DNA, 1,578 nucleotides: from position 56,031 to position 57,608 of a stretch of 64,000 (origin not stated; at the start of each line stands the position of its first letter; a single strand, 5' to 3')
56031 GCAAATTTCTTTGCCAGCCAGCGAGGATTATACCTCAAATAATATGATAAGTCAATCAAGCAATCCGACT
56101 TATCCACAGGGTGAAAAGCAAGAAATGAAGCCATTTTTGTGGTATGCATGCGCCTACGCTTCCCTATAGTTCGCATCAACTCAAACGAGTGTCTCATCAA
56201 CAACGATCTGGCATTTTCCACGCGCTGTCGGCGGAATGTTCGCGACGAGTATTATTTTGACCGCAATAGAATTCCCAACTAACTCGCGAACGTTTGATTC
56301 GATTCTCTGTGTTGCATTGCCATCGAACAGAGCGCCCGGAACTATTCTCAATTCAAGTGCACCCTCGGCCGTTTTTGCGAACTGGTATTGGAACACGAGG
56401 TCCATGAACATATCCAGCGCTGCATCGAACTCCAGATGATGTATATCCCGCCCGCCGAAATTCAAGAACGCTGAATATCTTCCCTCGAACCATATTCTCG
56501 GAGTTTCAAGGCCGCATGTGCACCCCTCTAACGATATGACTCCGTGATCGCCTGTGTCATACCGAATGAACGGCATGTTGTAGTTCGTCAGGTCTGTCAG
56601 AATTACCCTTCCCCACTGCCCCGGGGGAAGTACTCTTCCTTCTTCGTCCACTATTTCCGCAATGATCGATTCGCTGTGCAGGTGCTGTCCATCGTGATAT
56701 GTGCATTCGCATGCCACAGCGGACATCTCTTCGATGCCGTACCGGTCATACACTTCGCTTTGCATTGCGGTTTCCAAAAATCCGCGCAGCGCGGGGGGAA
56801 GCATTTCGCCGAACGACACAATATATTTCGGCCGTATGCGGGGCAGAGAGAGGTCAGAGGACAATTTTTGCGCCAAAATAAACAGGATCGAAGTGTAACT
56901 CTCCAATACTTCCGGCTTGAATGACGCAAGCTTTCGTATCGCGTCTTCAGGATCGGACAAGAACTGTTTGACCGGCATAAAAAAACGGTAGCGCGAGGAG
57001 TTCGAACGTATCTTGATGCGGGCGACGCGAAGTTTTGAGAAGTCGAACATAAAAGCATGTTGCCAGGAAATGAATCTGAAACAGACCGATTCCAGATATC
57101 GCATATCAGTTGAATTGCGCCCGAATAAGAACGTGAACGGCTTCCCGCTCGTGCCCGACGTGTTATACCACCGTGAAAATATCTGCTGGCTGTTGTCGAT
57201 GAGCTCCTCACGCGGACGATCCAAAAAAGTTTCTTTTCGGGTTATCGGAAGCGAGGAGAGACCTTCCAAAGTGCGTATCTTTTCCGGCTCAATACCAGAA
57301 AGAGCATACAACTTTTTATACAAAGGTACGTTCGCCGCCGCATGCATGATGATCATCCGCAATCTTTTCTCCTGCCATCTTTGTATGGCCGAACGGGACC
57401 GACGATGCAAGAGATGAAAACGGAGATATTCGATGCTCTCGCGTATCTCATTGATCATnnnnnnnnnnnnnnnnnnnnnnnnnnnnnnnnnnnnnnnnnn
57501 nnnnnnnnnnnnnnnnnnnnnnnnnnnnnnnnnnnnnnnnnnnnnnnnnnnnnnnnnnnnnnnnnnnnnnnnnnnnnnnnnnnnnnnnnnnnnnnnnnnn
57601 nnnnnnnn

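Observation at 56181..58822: Tandem, translationally coupled PaaK/CapK-like adenylating enzymes next to the RiPP genes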

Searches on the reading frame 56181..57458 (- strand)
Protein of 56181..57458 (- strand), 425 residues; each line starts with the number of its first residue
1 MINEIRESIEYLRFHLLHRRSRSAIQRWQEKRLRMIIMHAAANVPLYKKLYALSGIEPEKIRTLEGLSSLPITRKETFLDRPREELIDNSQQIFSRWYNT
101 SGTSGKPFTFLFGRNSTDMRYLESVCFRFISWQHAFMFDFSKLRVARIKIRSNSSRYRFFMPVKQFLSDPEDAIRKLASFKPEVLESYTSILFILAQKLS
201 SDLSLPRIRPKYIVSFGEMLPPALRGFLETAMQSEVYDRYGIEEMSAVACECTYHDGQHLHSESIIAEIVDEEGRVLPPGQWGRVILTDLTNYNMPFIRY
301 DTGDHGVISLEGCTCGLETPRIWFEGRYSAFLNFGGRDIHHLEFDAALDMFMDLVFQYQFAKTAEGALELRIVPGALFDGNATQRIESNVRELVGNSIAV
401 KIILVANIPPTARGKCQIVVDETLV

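Call 6: search_protein_families(library=pfam, proteins=[window:56181-57458:-], max_evalue=0.01)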
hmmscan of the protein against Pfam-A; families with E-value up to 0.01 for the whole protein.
window:56181-57458:- (425 aa): 1 family
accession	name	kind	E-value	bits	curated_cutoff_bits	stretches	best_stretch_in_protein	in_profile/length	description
PF00501.34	AMP-binding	-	6.4e-06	25.6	29.9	1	170-286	245-373/384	AMP-binding enzyme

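Call 7: search_protein_families(library=ncbifam, proteins=[window:56181-57458:-], max_evalue=0.01)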
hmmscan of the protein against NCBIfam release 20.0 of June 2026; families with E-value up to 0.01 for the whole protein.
window:56181-57458:- (425 aa): 7 families
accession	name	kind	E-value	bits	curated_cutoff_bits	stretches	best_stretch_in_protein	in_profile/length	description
NF045666.1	DVU1553_fam_AMP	equivalog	4.3e-43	147.6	300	1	18-323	16-325/331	DVU_1553 family AMP-dependent CoA ligase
NF053551.1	FlxY_rubin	equivalog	1.6e-35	122.7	520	2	233-351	227-346/424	flexirubin biosynthesis putative acyl-CoA ligase FlxY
NF041878.1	paak_haloarch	equivalog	4e-30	104.8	700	2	213-367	204-364/427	phenylacetate--CoA ligase PaaK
TIGR02155.1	PA_CoA_ligase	equivalog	7.8e-29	100.4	646.3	2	174-422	160-421/422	phenylacetate--CoA ligase PaaK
TIGR03335.1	F390_ftsA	equivalog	2.1e-18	66.3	458.7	2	175-347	170-348/445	coenzyme F390 synthetase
TIGR02304.1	aden_form_hyp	equivalog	1.6e-13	50.5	251.9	1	10-337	8-335/430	F390 synthetase-related protein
NF041217.1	BagE_FevW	exception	2.6e-12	46.4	800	1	204-345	190-328/424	bagremycin/ferroverdin synthetase BagE/FevW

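Call 9: find_homologous_proteins(query=window:56181-57458:-)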
Query window:56181-57458:- (425 aa): 294 proteins with E <= 0.001 among 5180 candidates; the best 120 are listed.
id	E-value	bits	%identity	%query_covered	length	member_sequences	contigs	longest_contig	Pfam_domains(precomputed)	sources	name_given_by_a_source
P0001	8.6e-287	969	100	100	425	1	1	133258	PF27533.1,PF00501.35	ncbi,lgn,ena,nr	ncbi:MAG: phenylacetate-CoA ligase [Parcubacteria group bacterium Gr01-1014_8]|nr:MAG: phenylacetate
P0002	4.1e-160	551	56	100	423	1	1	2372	PF27533.1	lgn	-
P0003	2.4e-154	532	54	99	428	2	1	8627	PF00501.35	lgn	-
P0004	8.9e-153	527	54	100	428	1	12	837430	PF27533.1,PF00501.35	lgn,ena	-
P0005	7.1e-152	524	53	100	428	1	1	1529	PF00501.35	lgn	-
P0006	5.4e-141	488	53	99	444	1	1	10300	-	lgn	-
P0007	1.1e-139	484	52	100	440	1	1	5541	PF00501.35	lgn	-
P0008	5.1e-138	479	50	100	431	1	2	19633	PF27533.1,PF00501.35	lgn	-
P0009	1.4e-137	477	51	100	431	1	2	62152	PF27533.1,PF00501.35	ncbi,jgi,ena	-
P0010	2.5e-135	470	50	99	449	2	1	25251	PF27533.1,PF00501.35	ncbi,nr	ncbi:hypothetical protein K8R03_01685 [Candidatus Kaiserbacteria bacterium]|nr:hypothetical protein 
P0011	4.6e-132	459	48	100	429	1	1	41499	PF27533.1,PF00501.35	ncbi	-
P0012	6.2e-131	455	50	100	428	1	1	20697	-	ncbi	-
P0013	9.9e-131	455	48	100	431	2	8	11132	PF27533.1,PF00501.35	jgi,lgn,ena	-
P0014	4.0e-130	453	46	100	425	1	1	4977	PF00501.35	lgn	-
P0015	5.2e-129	449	46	100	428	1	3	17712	PF27533.1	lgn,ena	-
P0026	2.2e-124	434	48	97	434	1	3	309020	PF27533.1,PF00501.35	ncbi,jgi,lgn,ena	-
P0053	1.3e-117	411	46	99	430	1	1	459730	PF27533.1,PF00501.35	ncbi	-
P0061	3.4e-116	407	46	92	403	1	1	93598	PF27533.1,PF00501.35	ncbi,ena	-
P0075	1.9e-111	391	42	99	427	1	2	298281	PF27533.1,PF00501.35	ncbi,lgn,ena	-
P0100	2.2e-96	341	41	96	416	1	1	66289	PF27533.1,PF00501.35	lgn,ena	-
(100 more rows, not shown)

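Call 11: find_encoding_contigs(protein=P0004, flank=10000, max_places=2)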
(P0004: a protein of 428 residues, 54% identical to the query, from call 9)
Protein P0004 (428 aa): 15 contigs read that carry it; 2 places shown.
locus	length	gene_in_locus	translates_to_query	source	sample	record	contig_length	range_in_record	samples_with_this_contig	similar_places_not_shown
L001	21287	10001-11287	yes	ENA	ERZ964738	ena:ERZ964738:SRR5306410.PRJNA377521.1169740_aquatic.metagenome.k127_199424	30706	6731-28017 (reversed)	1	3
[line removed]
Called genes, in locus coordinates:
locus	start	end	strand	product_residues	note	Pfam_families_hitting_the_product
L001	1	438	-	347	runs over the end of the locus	-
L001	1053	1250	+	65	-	-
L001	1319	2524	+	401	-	PF05935:Arylsulfotrans, PF14269:Arylsulfotran_2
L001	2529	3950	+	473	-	-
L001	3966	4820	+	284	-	-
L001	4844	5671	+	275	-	PF01040:UbiA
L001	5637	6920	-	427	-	-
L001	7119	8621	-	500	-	-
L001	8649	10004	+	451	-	PF27533:CapK_C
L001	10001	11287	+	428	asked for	PF00501:AMP-binding (weak), PF27533:CapK_C (weak)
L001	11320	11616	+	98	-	-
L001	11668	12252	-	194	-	PF00881:Nitroreductase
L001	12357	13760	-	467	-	PF02624:YcaO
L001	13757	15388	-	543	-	PF01011:PQQ (faint), PF13360:PQQ_2, PF13570:Beta-prop_ACSF4, PF23414:Beta-prop_EML_2 (faint), PF25293:Beta-prop_EMC1_N (faint), PF07774:EMC1_C (faint), PF13570:Beta-prop_ACSF4, PF13360:PQQ_2, +1 more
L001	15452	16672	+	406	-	-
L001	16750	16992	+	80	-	-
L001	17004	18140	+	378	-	-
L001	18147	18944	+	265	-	PF07719:TPR_2 (faint), PF13371:TPR_9 (faint), PF00515:TPR_1 (faint), PF13432:TPR_16 (faint), PF14559:TPR_19 (weak), PF13181:TPR_8 (faint), PF13431:TPR_17 (faint), PF14559:TPR_19 (weak)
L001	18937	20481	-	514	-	-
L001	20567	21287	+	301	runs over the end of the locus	-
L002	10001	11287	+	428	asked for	PF00501:AMP-binding (weak), PF27533:CapK_C (weak)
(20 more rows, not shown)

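Call 12: find_encoding_contigs(protein=P0026, flank=10000, max_places=2)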
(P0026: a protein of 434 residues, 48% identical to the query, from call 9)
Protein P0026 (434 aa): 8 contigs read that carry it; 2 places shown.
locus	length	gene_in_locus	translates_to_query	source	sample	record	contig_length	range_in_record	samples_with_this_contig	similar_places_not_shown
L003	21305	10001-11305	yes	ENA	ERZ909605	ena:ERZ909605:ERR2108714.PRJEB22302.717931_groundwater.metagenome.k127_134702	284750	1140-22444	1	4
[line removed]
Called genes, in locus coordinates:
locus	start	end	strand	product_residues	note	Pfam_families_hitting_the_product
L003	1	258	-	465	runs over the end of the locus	?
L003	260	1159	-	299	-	-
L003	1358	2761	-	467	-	-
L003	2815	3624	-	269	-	PF13174:TPR_6 (faint), PF13371:TPR_9 (faint), PF07719:TPR_2 (faint), PF13428:TPR_14 (faint), PF13432:TPR_16 (faint), PF00515:TPR_1 (faint), PF13181:TPR_8 (faint), PF13424:TPR_12 (faint), +2 more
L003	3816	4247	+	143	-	-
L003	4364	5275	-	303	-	-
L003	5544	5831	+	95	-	-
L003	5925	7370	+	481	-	PF02624:YcaO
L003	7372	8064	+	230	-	PF00881:Nitroreductase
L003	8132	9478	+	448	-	PF27533:CapK_C (weak)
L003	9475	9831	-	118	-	PF02675:AdoMet_dc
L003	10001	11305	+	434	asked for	PF00501:AMP-binding, PF27533:CapK_C (weak)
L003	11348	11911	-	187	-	PF13238:AAA_18 (weak), PF13671:AAA_33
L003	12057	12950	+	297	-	PF03401:TctC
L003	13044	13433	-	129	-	PF00338:Ribosomal_S10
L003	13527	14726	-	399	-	PF00009:GTP_EFTU, PF03144:GTP_EFTU_D2, PF03143:GTP_EFTU_D3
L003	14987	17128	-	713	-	PF00009:GTP_EFTU, PF03144:GTP_EFTU_D2, PF22042:EF-G_D2, PF14492:EFG_III, PF16658:RF3_C (weak), PF03764:EFG_IV, PF00679:EFG_C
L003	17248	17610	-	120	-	-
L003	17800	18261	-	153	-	PF00177:Ribosomal_S7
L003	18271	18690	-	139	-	PF00164:Ribosom_S12_S23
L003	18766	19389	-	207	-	PF02163:Peptidase_M50 (weak)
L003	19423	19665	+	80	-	PF00830:Ribosomal_L28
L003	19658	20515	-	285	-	PF00753:Lactamase_B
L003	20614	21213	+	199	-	PF02777:Sod_Fe_C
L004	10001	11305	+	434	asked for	PF00501:AMP-binding, PF27533:CapK_C (weak)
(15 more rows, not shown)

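Call 23: find_related_loci(query=A1, collection=genome_contigs, flank=10000)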
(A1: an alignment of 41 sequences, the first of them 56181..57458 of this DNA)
Query A1 (425 aa) in genome_contigs; peptide patterns used: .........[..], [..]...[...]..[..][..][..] (x = any residue, [..] = any of these).
599 stretches matched a pattern (row limit reached: there are more); 533 encode a relative of the query (tblastn E <= 1e-3); the best 80 are kept; 79 distinct loci.
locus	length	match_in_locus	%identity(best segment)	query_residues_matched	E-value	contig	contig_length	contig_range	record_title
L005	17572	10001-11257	50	5-423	3e-141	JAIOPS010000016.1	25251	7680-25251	MAG: Candidatus Kaiserbacteria bacterium isolate LakeFargette_0920_ALND_MAG_55_14 LacPavin_0920_ALND_scaffold_274533, wh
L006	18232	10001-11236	48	13-424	3e-129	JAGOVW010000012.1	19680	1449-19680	MAG: Candidatus Paceibacterota bacterium isolate Gw_Eff_bin_92 Gw_Eff_5799_length_19680_cov_6.593310, whole genome shotg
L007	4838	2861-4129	45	1-423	1e-127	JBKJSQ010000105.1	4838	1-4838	MAG: Candidatus Paceibacteria bacterium isolate ant_bin.587 k117_2807319, whole genome shotgun sequence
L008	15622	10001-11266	41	1-424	1e-110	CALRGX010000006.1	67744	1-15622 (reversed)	MAG: Parcubacteria group bacterium isolate TrH-25oct19-144 genome assembly, contig: TrH-25oct19-C554, whole genome shotg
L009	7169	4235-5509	40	1-425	2e-107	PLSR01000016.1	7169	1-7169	MAG: Candidatus Kaiserbacteria bacterium isolate bog_1339 73.20120700_S1D.328_contig_109708, whole genome shotgun sequen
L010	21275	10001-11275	37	2-421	9e-94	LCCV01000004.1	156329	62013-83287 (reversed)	MAG: Parcubacteria group bacterium GW2011_GWA2_42_14 UV01_C0004, whole genome shotgun sequence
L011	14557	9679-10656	43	1-325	8e-89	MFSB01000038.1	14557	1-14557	MAG: Candidatus Moranbacteria bacterium RIFCSPLOWO2_12_FULL_48_12 rifcsplowo2_12_scaffold_5400, whole genome shotgun seq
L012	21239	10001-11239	36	9-421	1e-83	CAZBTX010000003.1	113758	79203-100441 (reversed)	MAG TPA_asm: uncultured Candidatus Saccharibacteria bacterium isolate binchicken_co134_1342 genome assembly, contig: NOD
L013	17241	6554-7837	36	1-423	1e-81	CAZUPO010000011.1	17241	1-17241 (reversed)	MAG TPA_asm: uncultured Candidatus Saccharibacteria bacterium isolate SRP278252_co2_775 genome assembly, contig: NODE_68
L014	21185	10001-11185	37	28-422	5e-79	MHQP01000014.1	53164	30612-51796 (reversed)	MAG: Candidatus Sungbacteria bacterium RIFCSPLOWO2_01_FULL_47_32 rifcsplowo2_01_scaffold_1907, whole genome shotgun sequ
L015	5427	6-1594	39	2-423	3e-72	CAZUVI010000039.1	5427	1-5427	MAG TPA_asm: uncultured Candidatus Saccharibacteria bacterium isolate SRP050083_co2_152 genome assembly, contig: NODE_14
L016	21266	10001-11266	29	7-423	3e-64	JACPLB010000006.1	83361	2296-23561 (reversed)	MAG: Candidatus Kaiserbacteria bacterium isolate NC_groundwater_510_Ag_S-0.1um_48_15 S35_SO-1_scaffold_352606, whole gen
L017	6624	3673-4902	31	21-422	6e-55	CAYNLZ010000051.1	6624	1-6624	MAG TPA_asm: uncultured Dehalococcoidaceae bacterium isolate binchicken_co173_250 genome assembly, contig: NODE_38264_le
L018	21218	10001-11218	30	25-422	2e-54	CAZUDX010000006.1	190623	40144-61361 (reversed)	MAG TPA_asm: uncultured Candidatus Bathyarchaeia archaeon isolate SRP323688_co1_173 genome assembly, contig: NODE_135_le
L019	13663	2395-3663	41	1-423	6e-104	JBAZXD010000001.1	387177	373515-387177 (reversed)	MAG: Candidatus Paceibacterota bacterium isolate SO_2017_GW1_48 NODE_180_length_387177_cov_1.739612_OW334_2017, whole ge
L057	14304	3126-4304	28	14-415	4e-41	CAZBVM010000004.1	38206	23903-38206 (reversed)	MAG TPA_asm: uncultured Candidatus Saccharibacteria bacterium isolate binchicken_co38_663 genome assembly, contig: NODE_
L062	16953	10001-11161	28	26-400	8e-41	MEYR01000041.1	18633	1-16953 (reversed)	MAG: Candidatus Azambacteria bacterium RIFCSPLOWO2_01_FULL_44_84 rifcsplowo2_01_scaffold_9721, whole genome shotgun sequ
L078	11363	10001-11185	29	22-415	6e-39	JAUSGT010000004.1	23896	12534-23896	MAG: Candidatus Moraniibacteriota bacterium isolate E14_metabat.bin.14 E14_k141_1072843, whole genome shotgun sequence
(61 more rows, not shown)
